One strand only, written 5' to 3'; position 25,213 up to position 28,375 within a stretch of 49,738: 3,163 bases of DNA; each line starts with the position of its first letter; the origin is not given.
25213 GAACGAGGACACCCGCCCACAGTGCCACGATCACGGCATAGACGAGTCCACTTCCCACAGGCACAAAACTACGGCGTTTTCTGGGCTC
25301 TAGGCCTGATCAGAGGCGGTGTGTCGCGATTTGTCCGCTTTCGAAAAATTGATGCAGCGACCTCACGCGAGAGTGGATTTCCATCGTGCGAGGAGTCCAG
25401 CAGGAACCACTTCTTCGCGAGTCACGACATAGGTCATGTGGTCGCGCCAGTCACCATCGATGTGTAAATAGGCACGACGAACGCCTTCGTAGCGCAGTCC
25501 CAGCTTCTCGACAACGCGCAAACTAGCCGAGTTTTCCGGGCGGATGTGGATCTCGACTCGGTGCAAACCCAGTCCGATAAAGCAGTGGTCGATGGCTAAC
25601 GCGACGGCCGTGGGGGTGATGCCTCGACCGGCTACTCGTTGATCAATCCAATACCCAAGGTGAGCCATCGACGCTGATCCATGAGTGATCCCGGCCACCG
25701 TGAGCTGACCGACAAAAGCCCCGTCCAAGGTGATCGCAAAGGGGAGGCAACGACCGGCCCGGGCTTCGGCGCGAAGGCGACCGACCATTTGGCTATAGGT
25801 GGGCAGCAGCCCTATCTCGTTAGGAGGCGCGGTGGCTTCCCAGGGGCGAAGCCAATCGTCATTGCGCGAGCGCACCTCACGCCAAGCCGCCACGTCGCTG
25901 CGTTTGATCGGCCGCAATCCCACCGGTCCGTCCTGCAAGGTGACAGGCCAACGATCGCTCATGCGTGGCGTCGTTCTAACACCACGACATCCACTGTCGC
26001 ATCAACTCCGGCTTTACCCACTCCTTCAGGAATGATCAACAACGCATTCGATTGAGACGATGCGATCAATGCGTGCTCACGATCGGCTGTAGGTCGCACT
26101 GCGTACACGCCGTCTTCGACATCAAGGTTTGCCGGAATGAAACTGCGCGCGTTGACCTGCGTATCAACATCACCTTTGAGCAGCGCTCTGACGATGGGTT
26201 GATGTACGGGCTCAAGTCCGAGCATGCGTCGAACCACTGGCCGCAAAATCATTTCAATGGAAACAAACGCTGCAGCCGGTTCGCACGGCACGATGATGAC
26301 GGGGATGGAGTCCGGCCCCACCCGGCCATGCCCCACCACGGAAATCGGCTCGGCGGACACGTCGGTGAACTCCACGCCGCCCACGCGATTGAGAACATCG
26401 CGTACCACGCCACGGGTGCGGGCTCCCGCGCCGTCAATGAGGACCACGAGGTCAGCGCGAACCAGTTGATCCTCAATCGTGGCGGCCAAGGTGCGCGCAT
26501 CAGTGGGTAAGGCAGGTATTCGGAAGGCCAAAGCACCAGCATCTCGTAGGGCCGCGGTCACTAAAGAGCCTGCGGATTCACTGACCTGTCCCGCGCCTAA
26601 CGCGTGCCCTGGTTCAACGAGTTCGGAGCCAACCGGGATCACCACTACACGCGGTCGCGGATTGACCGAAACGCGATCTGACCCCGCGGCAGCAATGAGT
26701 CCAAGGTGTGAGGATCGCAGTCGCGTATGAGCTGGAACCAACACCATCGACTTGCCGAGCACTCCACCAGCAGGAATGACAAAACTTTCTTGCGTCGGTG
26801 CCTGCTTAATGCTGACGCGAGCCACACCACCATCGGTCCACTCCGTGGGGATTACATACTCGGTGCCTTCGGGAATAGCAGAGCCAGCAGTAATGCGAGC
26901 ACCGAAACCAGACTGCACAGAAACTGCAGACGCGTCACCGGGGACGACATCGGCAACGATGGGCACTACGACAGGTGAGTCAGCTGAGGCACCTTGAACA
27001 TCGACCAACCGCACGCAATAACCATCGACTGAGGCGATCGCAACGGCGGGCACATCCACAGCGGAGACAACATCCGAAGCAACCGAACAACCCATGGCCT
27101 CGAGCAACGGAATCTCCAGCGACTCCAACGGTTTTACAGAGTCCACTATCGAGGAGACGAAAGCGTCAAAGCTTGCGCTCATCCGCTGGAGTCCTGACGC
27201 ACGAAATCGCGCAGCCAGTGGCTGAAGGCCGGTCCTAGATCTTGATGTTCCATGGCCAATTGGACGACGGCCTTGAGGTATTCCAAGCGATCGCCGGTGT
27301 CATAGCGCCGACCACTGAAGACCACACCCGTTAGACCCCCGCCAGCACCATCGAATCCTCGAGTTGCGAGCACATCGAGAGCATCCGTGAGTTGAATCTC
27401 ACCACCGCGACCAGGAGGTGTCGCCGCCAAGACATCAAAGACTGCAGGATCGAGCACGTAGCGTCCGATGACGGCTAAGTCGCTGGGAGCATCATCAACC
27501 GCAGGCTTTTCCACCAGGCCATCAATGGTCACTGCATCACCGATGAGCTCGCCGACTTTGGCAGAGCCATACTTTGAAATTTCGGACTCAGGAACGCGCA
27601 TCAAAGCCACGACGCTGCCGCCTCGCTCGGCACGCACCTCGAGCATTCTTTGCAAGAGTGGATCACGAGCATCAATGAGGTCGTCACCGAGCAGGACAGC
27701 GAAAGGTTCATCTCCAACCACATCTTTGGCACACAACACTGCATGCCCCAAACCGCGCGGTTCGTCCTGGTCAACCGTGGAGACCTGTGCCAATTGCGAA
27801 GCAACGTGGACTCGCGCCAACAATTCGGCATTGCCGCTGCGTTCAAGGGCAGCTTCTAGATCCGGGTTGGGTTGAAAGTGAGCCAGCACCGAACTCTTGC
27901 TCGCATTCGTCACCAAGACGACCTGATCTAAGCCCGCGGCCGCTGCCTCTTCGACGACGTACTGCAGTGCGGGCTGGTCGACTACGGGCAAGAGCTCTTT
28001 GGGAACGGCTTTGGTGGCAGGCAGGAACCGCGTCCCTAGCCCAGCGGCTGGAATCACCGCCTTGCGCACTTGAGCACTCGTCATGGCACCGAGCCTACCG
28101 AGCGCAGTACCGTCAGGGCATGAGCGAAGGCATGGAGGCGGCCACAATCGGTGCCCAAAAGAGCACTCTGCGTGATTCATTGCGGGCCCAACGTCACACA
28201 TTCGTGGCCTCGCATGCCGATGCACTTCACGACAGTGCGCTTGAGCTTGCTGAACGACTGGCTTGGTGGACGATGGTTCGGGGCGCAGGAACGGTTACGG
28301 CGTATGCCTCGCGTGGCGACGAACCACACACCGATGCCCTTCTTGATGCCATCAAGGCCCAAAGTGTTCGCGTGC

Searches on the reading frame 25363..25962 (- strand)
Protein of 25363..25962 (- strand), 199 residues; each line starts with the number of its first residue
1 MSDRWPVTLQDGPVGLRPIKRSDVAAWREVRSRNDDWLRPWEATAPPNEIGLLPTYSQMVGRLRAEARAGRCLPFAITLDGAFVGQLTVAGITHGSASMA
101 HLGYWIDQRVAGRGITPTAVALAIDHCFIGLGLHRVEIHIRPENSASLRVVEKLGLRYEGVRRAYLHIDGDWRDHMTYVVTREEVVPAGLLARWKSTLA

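Call 99: search_protein_families(library=pfam, proteins=[window:25363-25962:-], max_evalue=0.001)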
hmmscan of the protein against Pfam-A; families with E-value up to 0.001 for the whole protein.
window:25363-25962:- (199 aa): 3 families
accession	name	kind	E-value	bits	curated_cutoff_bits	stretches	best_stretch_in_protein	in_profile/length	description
PF13302.13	Acetyltransf_3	-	9e-20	72.2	25.4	1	15-157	3-138/138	Acetyltransferase (GNAT) domain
PF00583.31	Acetyltransf_1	-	2.7e-07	31.3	20.7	1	63-155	24-115/116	Acetyltransferase (GNAT) family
PF13420.13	Acetyltransf_4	-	1.1e-06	29.1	24.3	1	16-176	1-154/155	Acetyltransferase (GNAT) domain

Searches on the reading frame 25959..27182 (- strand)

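Call 99: search_protein_families(library=pfam, proteins=[window:25959-27182:-], max_evalue=0.001)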
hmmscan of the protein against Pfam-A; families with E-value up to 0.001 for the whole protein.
window:25959-27182:- (407 aa): 3 families
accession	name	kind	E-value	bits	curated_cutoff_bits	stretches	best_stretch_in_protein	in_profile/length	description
PF03453.22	MoeA_N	-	9.4e-26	90.8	30.8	1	5-167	3-160/160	MoeA N-terminal region (domain I and II)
PF00994.29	MoCF_biosynth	-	1e-11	45.2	26.6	1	181-318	2-143/144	Probable molybdopterin binding domain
PF03454.20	MoeA_C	-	1.2e-06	29.1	22.1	1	342-402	11-72/72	MoeA C-terminal region (domain IV)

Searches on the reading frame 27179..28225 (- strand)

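Call 99: search_protein_families(library=pfam, proteins=[window:27179-28225:-], max_evalue=0.001)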
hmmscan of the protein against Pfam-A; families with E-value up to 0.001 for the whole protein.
window:27179-28225:- (348 aa): 2 families
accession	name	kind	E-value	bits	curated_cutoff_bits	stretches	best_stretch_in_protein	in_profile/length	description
PF00483.29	NTP_transferase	-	8.6e-28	98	21.2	1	55-285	1-208/245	Nucleotidyl transferase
PF12804.13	NTP_transf_3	-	2.3e-10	41.3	27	1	56-208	1-121/160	MobA-like NTP transferase domain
